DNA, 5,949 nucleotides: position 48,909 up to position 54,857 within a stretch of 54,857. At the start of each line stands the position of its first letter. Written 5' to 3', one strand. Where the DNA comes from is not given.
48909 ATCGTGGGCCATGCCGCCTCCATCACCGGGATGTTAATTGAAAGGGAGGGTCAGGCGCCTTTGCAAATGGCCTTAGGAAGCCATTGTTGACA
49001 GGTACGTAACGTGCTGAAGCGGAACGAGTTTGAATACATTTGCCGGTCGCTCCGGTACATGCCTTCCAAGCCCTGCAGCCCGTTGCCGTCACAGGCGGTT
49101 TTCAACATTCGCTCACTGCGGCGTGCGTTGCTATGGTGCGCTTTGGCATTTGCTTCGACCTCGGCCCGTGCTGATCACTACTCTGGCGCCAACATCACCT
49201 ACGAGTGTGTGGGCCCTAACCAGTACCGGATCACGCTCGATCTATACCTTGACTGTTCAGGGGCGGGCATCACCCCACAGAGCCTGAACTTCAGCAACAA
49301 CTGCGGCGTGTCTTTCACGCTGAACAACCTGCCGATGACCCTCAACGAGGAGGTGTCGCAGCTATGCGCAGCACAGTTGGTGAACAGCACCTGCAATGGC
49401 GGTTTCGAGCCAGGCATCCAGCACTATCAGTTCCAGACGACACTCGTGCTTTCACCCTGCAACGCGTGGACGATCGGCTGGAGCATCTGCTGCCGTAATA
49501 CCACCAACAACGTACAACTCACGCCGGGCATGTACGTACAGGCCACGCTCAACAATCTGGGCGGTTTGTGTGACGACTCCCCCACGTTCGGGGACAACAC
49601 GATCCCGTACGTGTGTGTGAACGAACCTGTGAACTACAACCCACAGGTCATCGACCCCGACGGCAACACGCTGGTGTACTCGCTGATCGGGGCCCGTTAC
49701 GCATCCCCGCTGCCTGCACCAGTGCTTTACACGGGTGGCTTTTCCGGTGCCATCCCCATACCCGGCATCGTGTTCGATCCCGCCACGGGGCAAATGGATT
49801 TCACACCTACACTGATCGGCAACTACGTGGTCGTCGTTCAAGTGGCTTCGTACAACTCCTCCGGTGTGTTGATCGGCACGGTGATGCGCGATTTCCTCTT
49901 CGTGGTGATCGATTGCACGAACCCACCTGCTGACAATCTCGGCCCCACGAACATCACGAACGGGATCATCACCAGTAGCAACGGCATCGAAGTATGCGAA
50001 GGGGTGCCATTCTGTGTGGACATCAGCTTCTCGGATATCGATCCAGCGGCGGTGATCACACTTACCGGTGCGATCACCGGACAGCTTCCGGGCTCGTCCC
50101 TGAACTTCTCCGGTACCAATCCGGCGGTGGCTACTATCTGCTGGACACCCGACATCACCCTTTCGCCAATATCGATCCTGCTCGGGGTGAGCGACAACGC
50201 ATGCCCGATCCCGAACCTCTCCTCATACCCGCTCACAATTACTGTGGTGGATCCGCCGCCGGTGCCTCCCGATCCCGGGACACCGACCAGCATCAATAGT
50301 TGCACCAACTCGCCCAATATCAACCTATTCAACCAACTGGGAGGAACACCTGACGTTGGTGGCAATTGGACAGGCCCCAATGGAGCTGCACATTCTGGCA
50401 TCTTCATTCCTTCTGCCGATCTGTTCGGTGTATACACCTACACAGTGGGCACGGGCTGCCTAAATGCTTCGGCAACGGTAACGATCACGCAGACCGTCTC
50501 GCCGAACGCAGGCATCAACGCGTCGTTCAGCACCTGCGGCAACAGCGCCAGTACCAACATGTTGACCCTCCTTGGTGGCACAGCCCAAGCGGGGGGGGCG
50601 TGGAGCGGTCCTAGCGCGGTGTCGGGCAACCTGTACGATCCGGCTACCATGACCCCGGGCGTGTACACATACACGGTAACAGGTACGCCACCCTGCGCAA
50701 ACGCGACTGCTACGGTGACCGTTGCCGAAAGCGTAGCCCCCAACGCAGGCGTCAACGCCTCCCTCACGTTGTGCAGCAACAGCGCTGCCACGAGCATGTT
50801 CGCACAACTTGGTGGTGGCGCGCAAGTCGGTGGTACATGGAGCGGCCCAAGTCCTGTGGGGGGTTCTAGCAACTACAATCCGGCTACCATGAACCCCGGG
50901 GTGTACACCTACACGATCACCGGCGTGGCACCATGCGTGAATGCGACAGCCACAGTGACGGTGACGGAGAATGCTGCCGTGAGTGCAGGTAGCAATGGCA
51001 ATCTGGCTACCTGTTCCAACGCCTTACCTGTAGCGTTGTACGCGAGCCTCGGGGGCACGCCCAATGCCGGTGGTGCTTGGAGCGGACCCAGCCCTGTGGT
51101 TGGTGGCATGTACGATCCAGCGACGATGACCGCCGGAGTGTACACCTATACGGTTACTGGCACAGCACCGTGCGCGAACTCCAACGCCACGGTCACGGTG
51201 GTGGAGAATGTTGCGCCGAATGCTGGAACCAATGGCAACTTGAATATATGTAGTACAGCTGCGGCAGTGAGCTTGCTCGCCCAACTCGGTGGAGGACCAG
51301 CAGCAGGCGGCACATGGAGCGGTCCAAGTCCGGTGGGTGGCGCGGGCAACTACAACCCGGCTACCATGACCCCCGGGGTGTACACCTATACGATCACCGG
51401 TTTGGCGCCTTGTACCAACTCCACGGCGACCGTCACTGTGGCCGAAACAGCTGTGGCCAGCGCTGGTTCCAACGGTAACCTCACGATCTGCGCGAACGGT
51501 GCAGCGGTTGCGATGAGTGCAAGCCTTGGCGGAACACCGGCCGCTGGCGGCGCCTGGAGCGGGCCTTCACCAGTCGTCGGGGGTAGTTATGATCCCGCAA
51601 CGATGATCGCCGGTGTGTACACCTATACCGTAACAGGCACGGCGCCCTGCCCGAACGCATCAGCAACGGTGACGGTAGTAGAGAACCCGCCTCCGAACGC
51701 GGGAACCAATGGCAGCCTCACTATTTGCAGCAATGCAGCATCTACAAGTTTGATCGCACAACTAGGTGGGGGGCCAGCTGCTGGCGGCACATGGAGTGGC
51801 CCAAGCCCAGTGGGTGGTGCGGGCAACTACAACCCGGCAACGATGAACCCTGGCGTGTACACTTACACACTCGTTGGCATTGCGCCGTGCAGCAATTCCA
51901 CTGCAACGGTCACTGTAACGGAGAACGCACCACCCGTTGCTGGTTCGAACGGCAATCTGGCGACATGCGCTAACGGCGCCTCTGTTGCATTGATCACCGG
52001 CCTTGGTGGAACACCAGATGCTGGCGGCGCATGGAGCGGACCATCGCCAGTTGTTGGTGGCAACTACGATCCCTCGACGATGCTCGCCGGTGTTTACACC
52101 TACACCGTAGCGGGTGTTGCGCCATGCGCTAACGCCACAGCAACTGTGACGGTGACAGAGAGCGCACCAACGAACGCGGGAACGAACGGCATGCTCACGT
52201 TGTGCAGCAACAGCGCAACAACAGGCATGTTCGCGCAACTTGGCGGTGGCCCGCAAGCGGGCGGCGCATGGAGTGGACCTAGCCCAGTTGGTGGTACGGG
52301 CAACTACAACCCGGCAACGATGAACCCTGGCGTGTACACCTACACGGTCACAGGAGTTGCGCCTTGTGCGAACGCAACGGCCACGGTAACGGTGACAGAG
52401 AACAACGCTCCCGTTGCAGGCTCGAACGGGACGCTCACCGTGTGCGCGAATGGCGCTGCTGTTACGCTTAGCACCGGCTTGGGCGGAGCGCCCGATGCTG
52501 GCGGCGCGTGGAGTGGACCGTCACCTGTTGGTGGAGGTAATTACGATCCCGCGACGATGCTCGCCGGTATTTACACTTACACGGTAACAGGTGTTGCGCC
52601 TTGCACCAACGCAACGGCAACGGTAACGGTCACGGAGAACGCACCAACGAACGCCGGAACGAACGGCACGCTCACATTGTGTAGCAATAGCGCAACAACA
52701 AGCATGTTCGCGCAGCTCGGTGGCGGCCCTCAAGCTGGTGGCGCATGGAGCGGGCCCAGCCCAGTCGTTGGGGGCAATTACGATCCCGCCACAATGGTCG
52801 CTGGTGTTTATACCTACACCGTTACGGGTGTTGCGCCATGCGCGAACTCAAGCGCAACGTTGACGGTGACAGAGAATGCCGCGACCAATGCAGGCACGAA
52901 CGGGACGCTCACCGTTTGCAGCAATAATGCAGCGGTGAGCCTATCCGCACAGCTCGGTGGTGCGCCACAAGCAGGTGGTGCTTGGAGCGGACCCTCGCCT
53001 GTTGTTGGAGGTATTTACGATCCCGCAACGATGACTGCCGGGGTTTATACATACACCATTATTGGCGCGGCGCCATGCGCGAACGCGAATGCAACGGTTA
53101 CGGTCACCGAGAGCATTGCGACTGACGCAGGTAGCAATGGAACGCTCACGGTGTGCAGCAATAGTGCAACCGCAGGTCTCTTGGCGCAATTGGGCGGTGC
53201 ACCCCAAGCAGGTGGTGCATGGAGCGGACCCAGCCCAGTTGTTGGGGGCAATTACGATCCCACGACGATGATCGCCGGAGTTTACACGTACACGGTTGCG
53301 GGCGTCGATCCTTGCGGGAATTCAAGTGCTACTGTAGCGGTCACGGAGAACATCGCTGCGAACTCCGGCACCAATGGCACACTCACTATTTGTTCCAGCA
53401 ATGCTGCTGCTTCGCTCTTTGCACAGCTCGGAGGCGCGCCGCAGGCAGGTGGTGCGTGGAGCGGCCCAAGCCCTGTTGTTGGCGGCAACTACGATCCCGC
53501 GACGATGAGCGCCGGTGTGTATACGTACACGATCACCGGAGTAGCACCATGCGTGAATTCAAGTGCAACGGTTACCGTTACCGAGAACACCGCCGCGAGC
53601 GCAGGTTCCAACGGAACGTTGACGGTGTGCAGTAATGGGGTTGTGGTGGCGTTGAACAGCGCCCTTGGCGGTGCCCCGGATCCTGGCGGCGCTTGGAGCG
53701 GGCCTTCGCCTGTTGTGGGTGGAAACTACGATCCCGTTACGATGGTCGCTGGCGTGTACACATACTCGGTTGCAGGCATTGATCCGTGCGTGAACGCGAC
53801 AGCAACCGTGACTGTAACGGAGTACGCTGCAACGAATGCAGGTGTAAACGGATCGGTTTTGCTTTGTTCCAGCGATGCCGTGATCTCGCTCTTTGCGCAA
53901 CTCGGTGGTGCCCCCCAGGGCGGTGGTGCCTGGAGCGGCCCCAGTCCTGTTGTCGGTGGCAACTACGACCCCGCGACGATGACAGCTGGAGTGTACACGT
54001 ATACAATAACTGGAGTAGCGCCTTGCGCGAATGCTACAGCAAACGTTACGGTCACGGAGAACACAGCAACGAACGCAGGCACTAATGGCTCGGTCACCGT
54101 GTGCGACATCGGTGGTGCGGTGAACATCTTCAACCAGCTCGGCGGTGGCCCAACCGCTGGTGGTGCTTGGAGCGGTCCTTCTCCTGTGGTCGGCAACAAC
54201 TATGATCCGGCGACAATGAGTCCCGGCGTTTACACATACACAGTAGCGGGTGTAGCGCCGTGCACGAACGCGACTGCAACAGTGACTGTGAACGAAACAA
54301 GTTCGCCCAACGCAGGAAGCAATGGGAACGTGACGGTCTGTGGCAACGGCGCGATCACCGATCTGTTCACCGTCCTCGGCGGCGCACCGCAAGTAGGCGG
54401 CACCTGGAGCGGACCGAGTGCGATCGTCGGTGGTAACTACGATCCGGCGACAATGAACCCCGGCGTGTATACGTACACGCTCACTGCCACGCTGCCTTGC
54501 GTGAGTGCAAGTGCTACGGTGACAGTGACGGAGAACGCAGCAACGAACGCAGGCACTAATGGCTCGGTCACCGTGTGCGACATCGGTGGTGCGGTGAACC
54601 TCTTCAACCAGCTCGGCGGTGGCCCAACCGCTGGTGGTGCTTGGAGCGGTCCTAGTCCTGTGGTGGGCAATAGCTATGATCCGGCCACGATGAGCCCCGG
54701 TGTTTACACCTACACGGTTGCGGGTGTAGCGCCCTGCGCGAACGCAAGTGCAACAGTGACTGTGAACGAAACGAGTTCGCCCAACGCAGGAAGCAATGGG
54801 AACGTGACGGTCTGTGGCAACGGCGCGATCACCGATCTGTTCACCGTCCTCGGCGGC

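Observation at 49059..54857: Giant open-ended repeat-protein gene that the supplied ORF track does not list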

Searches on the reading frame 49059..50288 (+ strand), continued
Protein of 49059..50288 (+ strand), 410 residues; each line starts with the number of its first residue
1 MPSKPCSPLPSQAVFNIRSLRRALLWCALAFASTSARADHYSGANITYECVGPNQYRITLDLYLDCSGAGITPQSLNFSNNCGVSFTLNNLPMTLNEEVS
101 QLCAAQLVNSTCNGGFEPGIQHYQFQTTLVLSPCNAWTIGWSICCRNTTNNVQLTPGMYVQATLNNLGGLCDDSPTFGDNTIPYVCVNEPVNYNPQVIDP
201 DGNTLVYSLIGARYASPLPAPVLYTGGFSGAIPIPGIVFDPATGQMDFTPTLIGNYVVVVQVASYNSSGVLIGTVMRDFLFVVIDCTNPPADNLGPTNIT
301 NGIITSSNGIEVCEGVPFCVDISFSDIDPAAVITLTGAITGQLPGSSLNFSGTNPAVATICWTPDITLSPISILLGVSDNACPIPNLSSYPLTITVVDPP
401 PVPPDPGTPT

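Call 66: search_protein_families(library=pfam, proteins=[P0053, P0027, P0097, P0021, P0080, P0072, P0104, P0036, P0065], max_evalue=0.1)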
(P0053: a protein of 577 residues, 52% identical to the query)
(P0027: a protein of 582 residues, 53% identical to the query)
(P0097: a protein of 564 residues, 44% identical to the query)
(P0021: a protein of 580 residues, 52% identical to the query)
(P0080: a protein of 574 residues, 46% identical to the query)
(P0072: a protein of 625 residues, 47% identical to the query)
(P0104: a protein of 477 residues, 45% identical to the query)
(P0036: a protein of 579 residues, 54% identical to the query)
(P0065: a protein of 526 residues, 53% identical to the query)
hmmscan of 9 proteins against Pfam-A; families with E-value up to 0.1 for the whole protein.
P0053 (577 aa): 1 family
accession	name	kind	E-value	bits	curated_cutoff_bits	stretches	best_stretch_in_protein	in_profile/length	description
PF24908.1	Ig_SIBA-E_2nd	-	0.0038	17.8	27.8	1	211-255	31-74/117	Integrin beta-like protein A-E, second Ig-like domain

P0027 (582 aa): 1 family
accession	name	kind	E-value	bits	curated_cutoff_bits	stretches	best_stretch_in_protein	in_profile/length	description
PF24908.1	Ig_SIBA-E_2nd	-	0.071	13.7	27.8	0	223-261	38-75/117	Integrin beta-like protein A-E, second Ig-like domain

P0097 (564 aa): 1 family
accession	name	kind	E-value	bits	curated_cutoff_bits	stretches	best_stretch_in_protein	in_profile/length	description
PF24908.1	Ig_SIBA-E_2nd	-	0.01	16.4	27.8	1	219-271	38-85/117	Integrin beta-like protein A-E, second Ig-like domain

P0021 (580 aa): 1 family
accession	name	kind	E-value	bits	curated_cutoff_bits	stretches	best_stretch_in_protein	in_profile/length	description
PF24908.1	Ig_SIBA-E_2nd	-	0.037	14.6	27.8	1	226-262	39-74/117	Integrin beta-like protein A-E, second Ig-like domain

P0080 (574 aa): 1 family
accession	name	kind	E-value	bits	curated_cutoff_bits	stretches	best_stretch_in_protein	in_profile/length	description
PF24908.1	Ig_SIBA-E_2nd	-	0.031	14.9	27.8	0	213-247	39-72/117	Integrin beta-like protein A-E, second Ig-like domain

P0072 (625 aa): 2 families
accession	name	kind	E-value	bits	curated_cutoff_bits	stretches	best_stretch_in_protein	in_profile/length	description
PF18962.6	Por_Secre_tail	-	8.4e-06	26.4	27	1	551-613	1-65/75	Secretion system C-terminal sorting domain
PF24908.1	Ig_SIBA-E_2nd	-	0.00098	19.7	27.8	1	209-247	38-75/117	Integrin beta-like protein A-E, second Ig-like domain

P0104 (477 aa): 1 family
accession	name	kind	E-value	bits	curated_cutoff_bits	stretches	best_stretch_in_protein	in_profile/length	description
PF18962.6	Por_Secre_tail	-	0.0003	21.5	27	1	407-475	3-75/75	Secretion system C-terminal sorting domain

P0036 (579 aa): 1 family
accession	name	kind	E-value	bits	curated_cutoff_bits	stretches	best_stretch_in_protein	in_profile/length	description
PF24908.1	Ig_SIBA-E_2nd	-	0.00019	22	27.8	1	213-270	30-86/117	Integrin beta-like protein A-E, second Ig-like domain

P0065 (526 aa): 0 families

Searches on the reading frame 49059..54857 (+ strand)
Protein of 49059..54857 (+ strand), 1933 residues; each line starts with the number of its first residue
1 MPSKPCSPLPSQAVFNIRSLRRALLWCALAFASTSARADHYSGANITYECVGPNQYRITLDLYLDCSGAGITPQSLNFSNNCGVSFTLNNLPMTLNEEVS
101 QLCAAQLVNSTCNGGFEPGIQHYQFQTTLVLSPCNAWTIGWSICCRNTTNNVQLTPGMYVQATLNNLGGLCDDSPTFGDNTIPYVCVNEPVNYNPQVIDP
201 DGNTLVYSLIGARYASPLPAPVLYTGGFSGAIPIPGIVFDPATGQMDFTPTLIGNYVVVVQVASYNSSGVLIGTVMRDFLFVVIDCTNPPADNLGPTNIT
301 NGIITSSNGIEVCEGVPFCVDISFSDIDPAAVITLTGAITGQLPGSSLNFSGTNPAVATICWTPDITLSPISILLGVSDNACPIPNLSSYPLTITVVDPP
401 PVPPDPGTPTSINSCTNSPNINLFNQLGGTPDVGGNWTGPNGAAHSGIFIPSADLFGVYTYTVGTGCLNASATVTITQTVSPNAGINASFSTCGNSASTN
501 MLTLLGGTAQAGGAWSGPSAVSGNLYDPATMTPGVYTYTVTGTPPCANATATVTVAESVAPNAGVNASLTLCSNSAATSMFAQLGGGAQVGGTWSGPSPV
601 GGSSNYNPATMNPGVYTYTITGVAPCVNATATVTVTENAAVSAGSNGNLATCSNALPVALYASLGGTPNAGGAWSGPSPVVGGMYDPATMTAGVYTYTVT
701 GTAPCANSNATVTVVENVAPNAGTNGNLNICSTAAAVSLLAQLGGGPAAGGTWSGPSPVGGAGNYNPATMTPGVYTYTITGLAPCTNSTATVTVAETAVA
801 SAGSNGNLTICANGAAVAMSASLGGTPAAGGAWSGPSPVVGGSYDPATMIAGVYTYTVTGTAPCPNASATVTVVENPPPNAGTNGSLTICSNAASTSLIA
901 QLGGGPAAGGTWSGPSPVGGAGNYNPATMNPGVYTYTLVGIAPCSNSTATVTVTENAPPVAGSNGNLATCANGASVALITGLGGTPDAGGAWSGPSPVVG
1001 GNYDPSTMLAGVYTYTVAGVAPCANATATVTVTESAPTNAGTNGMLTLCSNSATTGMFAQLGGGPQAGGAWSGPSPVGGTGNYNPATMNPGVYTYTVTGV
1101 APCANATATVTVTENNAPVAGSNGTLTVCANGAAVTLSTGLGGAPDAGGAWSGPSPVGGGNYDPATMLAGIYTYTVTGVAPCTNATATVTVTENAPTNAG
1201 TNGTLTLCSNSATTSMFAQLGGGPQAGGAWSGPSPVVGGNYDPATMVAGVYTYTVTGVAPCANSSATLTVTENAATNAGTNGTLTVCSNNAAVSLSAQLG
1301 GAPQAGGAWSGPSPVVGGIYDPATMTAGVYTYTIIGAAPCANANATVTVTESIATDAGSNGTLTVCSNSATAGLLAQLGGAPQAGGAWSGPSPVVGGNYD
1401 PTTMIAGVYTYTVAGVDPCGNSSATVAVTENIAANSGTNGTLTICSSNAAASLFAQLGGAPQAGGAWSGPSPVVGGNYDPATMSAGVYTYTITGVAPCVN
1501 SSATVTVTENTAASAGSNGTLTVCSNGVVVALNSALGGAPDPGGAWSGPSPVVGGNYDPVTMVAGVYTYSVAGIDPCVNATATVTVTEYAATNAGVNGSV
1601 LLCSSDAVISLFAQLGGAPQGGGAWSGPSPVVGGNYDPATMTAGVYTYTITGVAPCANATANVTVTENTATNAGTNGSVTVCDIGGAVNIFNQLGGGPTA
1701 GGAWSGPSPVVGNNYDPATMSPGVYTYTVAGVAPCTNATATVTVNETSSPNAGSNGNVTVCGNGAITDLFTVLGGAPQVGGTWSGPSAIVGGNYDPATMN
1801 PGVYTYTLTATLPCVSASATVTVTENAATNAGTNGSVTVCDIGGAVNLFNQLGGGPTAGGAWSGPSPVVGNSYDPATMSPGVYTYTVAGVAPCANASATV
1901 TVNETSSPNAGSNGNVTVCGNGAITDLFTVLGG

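Call 3: search_protein_families(library=pfam, proteins=[window:49059-54857:+], max_evalue=1)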
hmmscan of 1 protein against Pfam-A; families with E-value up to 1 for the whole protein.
window:49059-54857:+ (1933 aa): 0 families

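Call 4: search_protein_families(library=ncbifam, proteins=[window:49059-54857:+], max_evalue=1)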
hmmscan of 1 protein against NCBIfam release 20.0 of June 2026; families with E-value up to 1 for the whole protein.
window:49059-54857:+ (1933 aa): 2 families
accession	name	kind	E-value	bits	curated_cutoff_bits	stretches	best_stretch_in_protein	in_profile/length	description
NF011989.0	PRK15446.2-5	equivalog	9.5e-07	27.9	565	0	1708-1791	297-379/385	alpha-D-ribose 1-methylphosphonate 5-triphosphate diphosphatase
NF053608.1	Lsa66_OmpA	equivalog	0.0045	15.5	700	0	1399-1445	212-256/581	fibronectin-binding adhesin Lsa66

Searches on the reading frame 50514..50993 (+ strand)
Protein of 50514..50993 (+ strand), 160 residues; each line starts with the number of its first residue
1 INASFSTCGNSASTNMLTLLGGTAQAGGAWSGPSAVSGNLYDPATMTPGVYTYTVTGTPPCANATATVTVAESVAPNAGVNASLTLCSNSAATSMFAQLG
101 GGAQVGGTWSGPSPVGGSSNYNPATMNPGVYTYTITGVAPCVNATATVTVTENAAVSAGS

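Call 11: search_protein_families(library=pfam, proteins=[window:50514-50993:+], max_evalue=10)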
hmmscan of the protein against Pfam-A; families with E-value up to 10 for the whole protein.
seq(160 aa): 4 families
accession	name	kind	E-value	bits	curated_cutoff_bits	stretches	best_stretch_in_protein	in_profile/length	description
PF22352.2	K319L-like_PKD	-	0.011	16.1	27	1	45-70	56-82/84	K319L-like, PKD domain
PF22118.2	MtrF-like_dom-III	-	0.058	13.3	27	1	122-139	75-92/143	Decaheme cytochrome c component MtrF-like domain III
PF07523.18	Big_3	-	0.33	11.7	21.2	1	45-70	45-68/68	Bacterial Ig-like domain (group 3)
PF09813.14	Coa3_cc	-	2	8.6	27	1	129-138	27-36/48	Cytochrome c oxidase assembly factor 3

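Call 12: search_protein_families(library=ncbifam, proteins=[window:50514-50993:+], max_evalue=10)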
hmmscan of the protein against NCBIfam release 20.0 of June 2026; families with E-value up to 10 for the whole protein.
seq(160 aa): 6 families
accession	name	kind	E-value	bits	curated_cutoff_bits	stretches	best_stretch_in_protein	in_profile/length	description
NF041766.1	choice_anch_U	domain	0.011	16.5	32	1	45-80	6-41/92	choice-of-anchor U domain-containing protein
NF053608.1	Lsa66_OmpA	equivalog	0.26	9.6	700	0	120-148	211-239/581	fibronectin-binding adhesin Lsa66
TIGR01645.1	half-pint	subfamily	0.48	9.1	443.95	1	12-143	260-381/607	poly-U binding splicing factor, half-pint family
TIGR03786.1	strep_pil_rpt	domain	2.1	8.7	31.85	0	47-56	8-17/70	streptococcal pilin isopeptide linkage domain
NF058595.1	invert_tail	domain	3.4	8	37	1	116-151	82-111/113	lipo-invert putative C-terminal anchoring domain-containing protein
NF007619.0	PRK10270.1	equivalog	6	5.8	532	1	38-74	258-295/340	cell division protein YceG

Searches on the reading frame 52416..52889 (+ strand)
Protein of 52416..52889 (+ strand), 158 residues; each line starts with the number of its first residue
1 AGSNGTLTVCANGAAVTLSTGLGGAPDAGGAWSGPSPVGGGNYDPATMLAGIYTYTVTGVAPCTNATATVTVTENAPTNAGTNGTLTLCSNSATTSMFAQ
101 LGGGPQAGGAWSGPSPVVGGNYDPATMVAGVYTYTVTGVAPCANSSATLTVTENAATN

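Call 31: find_homologous_proteins(query=window:52416-52889:+)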
Query window:52416-52889:+ (158 aa): 110 proteins with E <= 0.001 among 1954 candidates.
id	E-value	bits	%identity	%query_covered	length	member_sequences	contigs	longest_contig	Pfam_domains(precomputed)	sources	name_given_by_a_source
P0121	1.4e-107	374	64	96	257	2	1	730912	-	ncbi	-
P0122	1.5e-107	374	67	97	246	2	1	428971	PF22839.3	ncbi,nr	ncbi:MAG: hypothetical protein IPI81_10820 [Flavobacteriales bacterium]|nr:hypothetical protein [Fla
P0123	8.0e-107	372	58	100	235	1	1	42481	-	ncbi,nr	ncbi:MAG: hypothetical protein IPL52_10215, partial [Flavobacteriales bacterium]|nr:hypothetical pro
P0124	1.5e-103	361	57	98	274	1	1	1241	-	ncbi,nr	ncbi:MAG: hypothetical protein K8I02_12465, partial [Candidatus Methylomirabilis sp.]|nr:hypothetica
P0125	1.7e-94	332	59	100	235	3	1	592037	-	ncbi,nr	ncbi:MAG: hypothetical protein IPO87_02140 [Flavobacteriales bacterium]|nr:hypothetical protein [Fla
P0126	3.9e-89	314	75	92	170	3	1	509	-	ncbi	ncbi:MAG: hypothetical protein ACK46C_11900, partial [Flavobacteriales bacterium]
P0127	7.7e-85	300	75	85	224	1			-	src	-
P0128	5.0e-82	291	62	97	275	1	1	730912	-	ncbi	-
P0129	1.1e-81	290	63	90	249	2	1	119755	-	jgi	jgi:hypothetical protein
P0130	6.4e-81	288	80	82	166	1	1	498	-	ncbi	ncbi:MAG: hypothetical protein ACK46C_13335, partial [Flavobacteriales bacterium]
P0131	1.1e-76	274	83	88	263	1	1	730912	-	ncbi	-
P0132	6.7e-71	255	54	97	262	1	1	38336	-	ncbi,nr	ncbi:MAG: hypothetical protein IPM68_13995 [Flavobacteriales bacterium]|nr:hypothetical protein [Fla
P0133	1.9e-68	247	82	70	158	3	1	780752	-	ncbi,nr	ncbi:MAG: hypothetical protein IPL77_03300 [Flavobacteriales bacterium]|nr:hypothetical protein [Fla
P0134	2.5e-68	247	80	98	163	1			-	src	-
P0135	4.8e-68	246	66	82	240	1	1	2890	-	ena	-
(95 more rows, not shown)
